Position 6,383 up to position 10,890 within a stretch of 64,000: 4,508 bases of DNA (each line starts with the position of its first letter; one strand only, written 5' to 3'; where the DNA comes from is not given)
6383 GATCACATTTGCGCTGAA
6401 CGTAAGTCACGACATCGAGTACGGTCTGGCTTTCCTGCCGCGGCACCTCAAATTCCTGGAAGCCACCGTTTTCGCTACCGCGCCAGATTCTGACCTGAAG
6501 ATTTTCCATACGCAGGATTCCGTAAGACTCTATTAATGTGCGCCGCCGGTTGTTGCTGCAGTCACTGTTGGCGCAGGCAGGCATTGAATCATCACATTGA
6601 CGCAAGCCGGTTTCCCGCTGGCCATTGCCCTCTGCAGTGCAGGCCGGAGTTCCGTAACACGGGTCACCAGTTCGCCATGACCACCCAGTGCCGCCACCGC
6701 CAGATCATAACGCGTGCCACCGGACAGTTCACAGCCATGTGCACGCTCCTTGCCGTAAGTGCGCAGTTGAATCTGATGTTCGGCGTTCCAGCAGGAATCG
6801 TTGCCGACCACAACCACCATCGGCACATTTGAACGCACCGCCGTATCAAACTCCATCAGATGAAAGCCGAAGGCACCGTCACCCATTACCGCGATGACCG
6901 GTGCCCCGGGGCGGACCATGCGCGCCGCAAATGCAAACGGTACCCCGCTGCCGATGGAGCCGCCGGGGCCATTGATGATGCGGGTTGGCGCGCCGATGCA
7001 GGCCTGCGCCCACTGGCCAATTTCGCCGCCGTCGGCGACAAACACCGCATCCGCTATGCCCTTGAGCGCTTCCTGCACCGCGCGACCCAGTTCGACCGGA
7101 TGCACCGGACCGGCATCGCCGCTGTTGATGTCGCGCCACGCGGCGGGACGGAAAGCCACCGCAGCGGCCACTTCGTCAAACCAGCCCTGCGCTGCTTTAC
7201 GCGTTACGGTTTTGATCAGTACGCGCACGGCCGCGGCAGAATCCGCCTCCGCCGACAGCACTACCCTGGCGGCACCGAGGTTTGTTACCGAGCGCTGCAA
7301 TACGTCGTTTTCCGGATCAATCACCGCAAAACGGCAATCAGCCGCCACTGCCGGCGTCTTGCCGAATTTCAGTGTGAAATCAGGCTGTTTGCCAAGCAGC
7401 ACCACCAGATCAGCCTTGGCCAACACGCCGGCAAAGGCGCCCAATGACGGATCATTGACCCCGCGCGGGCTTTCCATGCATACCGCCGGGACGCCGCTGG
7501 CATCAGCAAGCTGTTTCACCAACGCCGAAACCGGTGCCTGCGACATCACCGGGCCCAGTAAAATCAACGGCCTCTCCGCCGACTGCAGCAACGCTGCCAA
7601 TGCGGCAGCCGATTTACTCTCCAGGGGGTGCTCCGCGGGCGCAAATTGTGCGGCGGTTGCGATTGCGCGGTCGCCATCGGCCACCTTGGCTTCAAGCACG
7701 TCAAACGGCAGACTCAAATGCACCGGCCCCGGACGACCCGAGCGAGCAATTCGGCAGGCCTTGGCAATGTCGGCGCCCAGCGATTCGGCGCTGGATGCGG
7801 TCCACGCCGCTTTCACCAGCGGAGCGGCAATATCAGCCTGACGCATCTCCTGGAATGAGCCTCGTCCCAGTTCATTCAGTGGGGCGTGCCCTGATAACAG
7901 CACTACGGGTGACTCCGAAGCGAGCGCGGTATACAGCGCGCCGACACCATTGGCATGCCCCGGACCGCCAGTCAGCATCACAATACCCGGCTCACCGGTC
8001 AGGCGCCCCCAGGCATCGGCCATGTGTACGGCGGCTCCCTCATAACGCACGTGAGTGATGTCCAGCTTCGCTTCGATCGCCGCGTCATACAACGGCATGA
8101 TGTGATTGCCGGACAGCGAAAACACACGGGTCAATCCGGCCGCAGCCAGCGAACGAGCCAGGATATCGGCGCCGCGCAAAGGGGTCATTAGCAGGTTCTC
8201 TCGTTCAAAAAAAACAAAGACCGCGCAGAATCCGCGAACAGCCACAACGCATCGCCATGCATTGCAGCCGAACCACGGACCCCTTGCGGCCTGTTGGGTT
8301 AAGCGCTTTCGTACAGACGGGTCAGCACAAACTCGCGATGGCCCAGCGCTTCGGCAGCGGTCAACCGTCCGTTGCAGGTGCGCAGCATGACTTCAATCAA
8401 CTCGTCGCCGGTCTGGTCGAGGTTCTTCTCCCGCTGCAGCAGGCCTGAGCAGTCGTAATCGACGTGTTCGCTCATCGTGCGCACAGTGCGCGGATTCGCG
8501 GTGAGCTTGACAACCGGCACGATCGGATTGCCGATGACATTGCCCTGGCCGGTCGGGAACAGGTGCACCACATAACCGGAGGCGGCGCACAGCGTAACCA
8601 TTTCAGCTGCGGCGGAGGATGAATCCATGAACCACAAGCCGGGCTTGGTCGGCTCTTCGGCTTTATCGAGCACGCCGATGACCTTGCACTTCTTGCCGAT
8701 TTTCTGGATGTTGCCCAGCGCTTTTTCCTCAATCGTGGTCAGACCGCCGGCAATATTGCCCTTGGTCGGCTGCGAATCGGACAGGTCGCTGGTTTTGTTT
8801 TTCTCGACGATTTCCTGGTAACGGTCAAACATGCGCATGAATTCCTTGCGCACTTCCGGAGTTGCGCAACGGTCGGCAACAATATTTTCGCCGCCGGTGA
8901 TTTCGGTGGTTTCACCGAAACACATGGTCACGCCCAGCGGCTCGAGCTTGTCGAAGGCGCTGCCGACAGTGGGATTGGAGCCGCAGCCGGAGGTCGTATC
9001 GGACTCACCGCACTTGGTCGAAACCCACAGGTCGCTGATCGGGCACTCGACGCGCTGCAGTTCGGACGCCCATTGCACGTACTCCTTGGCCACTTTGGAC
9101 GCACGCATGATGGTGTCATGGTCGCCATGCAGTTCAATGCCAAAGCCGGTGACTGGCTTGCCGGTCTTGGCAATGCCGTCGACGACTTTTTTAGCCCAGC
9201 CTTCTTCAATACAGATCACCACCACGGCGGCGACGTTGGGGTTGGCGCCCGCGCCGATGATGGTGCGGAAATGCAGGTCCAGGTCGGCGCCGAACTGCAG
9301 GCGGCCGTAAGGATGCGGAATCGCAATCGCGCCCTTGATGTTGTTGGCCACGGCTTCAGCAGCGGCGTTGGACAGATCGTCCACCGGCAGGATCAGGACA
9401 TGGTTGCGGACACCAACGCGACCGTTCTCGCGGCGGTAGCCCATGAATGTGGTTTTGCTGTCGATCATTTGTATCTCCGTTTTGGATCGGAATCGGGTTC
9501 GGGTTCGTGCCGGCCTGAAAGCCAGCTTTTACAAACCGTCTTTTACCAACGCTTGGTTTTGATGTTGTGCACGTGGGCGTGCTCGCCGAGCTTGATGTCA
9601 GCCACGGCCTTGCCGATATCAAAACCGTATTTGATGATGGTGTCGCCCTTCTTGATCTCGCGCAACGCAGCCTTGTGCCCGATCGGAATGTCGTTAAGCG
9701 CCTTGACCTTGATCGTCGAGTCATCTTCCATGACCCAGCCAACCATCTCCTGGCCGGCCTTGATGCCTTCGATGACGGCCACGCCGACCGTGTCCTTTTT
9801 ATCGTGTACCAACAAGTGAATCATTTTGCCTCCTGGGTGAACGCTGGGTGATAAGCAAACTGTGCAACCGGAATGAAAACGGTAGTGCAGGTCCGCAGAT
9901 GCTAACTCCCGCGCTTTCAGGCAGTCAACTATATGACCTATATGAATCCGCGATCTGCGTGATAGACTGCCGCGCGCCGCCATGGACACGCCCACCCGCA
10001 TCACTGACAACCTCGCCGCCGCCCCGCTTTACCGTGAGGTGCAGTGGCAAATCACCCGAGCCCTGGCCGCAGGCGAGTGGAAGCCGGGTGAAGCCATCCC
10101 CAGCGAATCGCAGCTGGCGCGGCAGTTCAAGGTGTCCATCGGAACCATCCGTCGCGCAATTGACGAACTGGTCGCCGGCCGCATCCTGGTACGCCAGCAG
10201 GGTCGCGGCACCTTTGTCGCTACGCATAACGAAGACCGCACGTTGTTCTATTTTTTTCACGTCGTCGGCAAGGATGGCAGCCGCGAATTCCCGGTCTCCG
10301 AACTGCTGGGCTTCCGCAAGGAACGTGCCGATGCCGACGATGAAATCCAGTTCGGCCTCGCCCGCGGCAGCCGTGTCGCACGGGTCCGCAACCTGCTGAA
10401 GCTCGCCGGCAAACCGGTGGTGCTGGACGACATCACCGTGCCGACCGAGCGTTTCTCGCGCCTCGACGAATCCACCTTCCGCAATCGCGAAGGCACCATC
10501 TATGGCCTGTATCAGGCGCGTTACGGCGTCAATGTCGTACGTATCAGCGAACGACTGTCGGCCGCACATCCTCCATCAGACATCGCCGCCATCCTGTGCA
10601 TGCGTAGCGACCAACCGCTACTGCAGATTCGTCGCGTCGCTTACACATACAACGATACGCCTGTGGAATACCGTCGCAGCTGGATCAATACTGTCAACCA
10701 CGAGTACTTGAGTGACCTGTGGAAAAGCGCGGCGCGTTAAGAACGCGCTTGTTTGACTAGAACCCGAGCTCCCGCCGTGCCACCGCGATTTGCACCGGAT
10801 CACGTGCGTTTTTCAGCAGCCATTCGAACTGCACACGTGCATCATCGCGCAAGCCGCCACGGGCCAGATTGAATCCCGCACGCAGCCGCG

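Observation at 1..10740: GntR-divergent 11-gene cluster mixing a leaderless sulfatase, a SuyAB-like lyase, a ThDP enzyme, a TtdAB-like hydro-lyase and a four-subunit Sdh/Frd-like complex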

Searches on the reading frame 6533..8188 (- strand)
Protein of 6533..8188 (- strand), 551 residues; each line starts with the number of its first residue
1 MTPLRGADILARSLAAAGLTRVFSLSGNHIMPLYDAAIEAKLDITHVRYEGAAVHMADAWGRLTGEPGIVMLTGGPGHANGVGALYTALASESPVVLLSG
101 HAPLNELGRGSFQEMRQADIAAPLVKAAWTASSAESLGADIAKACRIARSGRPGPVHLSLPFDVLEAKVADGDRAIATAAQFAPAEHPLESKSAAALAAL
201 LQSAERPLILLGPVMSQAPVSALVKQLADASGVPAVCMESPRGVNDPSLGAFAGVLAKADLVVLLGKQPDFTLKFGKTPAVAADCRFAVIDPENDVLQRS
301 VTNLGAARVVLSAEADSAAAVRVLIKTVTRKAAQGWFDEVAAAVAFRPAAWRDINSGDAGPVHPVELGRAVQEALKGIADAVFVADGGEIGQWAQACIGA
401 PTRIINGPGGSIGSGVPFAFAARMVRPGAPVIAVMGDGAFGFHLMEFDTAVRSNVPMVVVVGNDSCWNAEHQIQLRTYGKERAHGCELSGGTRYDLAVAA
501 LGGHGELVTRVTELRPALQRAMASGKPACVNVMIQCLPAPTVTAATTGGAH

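Call 6: search_protein_families(library=pfam, proteins=[window:6533-8188:-], max_evalue=0.01)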
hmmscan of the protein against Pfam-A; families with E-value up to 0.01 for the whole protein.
window:6533-8188:- (551 aa): 3 families
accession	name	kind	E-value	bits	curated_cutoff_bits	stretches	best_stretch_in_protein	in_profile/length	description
PF02776.23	TPP_enzyme_N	-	7.5e-33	113.3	26.8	1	5-119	2-118/119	Thiamine pyrophosphate enzyme, N-terminal TPP binding domain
PF02775.26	TPP_enzyme_C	-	4e-27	95.3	21.9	1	386-532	1-151/151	Thiamine pyrophosphate enzyme, C-terminal TPP binding domain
PF00205.28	TPP_enzyme_M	-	1.1e-08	35.3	30.4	1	195-301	2-120/137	Thiamine pyrophosphate enzyme, central domain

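Call 7: search_protein_families(library=ncbifam, proteins=[window:6533-8188:-], max_evalue=0.01)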
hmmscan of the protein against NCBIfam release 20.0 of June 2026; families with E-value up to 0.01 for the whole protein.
window:6533-8188:- (551 aa): 51 families (the best 25 are shown)
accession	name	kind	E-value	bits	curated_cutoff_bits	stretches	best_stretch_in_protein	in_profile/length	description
NF004516.0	PRK05858.1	equivalog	5.2e-101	338.8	587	1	6-534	13-535/548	acetolactate synthase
NF058623.1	HdaclCoAlyACT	equivalog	4.3e-84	283.2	600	1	7-534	13-540/575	2-hydroxyacyl-CoA lyase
NF006721.0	PRK09259.1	equivalog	8.7e-73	245.9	557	1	6-535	17-551/574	oxalyl-CoA decarboxylase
TIGR03254.1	oxalate_oxc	equivalog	3.3e-69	234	739.4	1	5-535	4-538/554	oxalyl-CoA decarboxylase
NF006052.0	PRK08199.1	subfamily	3e-68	230.5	539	1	5-535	9-538/559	thiamine pyrophosphate protein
TIGR00118.1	acolac_lg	equivalog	2.2e-63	214.6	538.35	1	4-535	1-535/557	biosynthetic-type acetolactate synthase large subunit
NF006122.0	PRK08266.1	subfamily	7.2e-63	212.9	571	1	4-535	4-525/543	hypothetical protein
NF006378.0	PRK08617.1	equivalog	2.6e-60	204.4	510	1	5-534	9-538/556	acetolactate synthase AlsS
NF006187.0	PRK08322.1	equivalog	4.8e-56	190.3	509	1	5-534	3-528/548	acetolactate synthase large subunit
NF004919.0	PRK06276.1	equivalog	2.4e-55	187.9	866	1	5-535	2-539/582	acetolactate synthase large subunit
TIGR02418.1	acolac_catab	equivalog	7.6e-55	186.4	551.1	1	6-535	1-530/539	acetolactate synthase AlsS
NF004710.0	PRK06048.1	equivalog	1.2e-54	185.8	976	1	4-537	8-540/561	acetolactate synthase large subunit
NF006524.0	PRK08978.1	equivalog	7.5e-53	179.6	738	1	5-535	2-525/548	acetolactate synthase 2 catalytic subunit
NF006319.0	PRK08527.1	equivalog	4.5e-51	173.9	905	1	2-535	2-539/565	acetolactate synthase large subunit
NF005713.0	PRK07525.1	subfamily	3.9e-50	170.9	620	2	9-237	11-233/592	sulfoacetaldehyde acetyltransferase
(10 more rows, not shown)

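Call 22: search_solved_structures(query=window:6533-8188:-, max_evalue=1e-40)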
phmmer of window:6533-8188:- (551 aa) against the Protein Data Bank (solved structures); distinct sequences matched with E-value up to 1e-40: 27.
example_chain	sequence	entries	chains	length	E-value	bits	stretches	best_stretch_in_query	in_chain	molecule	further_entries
7pt1_A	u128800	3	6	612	2.2e-64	221.1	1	7-534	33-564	2-hydroxyacyl-CoA lyase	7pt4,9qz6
7pt2_A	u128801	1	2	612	5.6e-64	219.8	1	7-534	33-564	2-hydroxyacyl-CoA lyase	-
9qz4_A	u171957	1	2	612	5.8e-64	219.7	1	7-534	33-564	2-hydroxyacyl-CoA lyase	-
9qz5_A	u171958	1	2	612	1.2e-63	218.7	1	7-534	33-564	2-hydroxyacyl-CoA lyase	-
7pt3_A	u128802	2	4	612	2.1e-63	217.9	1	7-534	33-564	2-hydroxyacyl-CoA lyase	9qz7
8vzc_A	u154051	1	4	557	3.3e-56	194.1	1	4-535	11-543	Oxalyl-CoA decarboxylase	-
8vzf_A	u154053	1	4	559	3.4e-56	194.1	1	4-535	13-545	2-Hydroxyacyl-CoA Lyase/Synthase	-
8vza_A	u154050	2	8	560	3.4e-56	194.1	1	4-535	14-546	2-Hydroxyacyl-CoA lyase/Synthase | Oxalyl-CoA decarboxylase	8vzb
8vzi_A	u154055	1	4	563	3.9e-54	187.3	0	4-279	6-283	2-hydroxyacyl-CoA lyase-like protein 1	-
2q27_A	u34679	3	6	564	1.8e-53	185.1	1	11-535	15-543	oxalyl-CoA decarboxylase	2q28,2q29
7ayg_A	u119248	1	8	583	7.3e-53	183.1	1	10-535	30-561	Putative oxalyl-CoA decarboxylase (Oxc, yfdU)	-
7b2e_A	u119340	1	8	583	9.4e-52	179.4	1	10-535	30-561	Putative oxalyl-CoA decarboxylase (Oxc, yfdU)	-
8vzd_A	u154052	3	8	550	1.9e-50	175.1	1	2-535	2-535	2-Hydroxyacyl-CoA Lyase/Synthase TbHACS | Oxalyl-CoA decarboxylase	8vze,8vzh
8y8m_A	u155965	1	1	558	1.5e-48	168.9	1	5-549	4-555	Thiamine pyrophosphate-binding protein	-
8y7s_A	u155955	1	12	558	1.6e-48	168.8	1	5-549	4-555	Thiamine pyrophosphate-binding protein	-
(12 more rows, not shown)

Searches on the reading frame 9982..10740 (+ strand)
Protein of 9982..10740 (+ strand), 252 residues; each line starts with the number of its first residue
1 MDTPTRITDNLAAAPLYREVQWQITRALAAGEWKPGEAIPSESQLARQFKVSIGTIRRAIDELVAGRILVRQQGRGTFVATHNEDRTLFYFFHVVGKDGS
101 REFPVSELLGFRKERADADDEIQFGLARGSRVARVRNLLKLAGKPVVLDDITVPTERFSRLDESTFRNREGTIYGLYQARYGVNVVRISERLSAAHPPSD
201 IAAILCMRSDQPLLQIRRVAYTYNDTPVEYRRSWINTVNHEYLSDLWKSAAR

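Call 10: search_protein_families(library=ncbifam, proteins=[window:9982-10740:+], max_evalue=0.01)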
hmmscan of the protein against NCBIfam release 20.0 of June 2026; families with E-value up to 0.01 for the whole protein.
window:9982-10740:+ (252 aa): 25 families
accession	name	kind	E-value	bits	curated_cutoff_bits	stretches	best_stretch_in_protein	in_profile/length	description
TIGR02018.2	his_ut_repres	equivalog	1.2e-29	103.4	220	1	17-236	1-216/226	histidine utilization transcriptional repressor HutC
TIGR02325.1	C_P_lyase_phnF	equivalog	6.4e-27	94.6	156.8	1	15-236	8-228/238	phosphonate metabolism transcriptional regulator PhnF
NF008491.0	PRK11402.1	subfamily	4.4e-26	91.9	269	1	7-231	3-225/243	GntR family transcriptional regulator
NF007292.0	PRK09764.1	equivalog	7.9e-22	77.6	281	1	12-241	2-229/240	GntR family transcriptional regulator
NF041547.1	GntR_LSA1692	equivalog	5.3e-21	75.3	275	1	16-234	2-218/233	GntR family transcriptional regulator, LSA1692 subfamily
TIGR03337.1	phnR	equivalog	5.2e-19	68.8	296.75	1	17-223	3-207/231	phosphonate utilization transcriptional regulator PhnR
NF011575.0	PRK14999.1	equivalog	3.4e-18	65.8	424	1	11-222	8-216/241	histidine utilization repressor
NF007486.0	PRK10079.1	equivalog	6.2e-15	55.6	363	1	16-232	13-227/241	phosphonate metabolism transcriptional regulator PhnF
NF052441.1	TransRegRv0792c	equivalog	9.7e-14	51.2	400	1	33-229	34-229/260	Rv0792c family HTH-type transcriptional regulator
TIGR02404.1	trehalos_R_Bsub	equivalog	1e-12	48.2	211.95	1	19-156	4-144/233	trehalose operon repressor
NF007001.0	PRK09464.1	equivalog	5.1e-12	46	330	1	23-81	18-76/254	pyruvate dehydrogenase complex transcriptional repressor PdhR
NF052282.1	PLP_TF_PdxR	equivalog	7.1e-12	45.1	320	1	15-85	1-71/448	MocR-like pyridoxine biosynthesis transcription factor PdxR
NF052286.1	ecto_TF_EhuR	exception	1.8e-11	43.3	480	1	12-90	8-86/458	MocR-like ectoine utilization transcription factor EhuR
NF047563.1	modulin_PmtR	equivalog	7.8e-10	38.9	200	1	9-83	6-80/125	PSM export ABC transporter transcriptional regulator PmtR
NF053730.1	TransRegRv1152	equivalog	1.3e-08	34.7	170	1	9-82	10-83/120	Rv1152 family transcriptional regulator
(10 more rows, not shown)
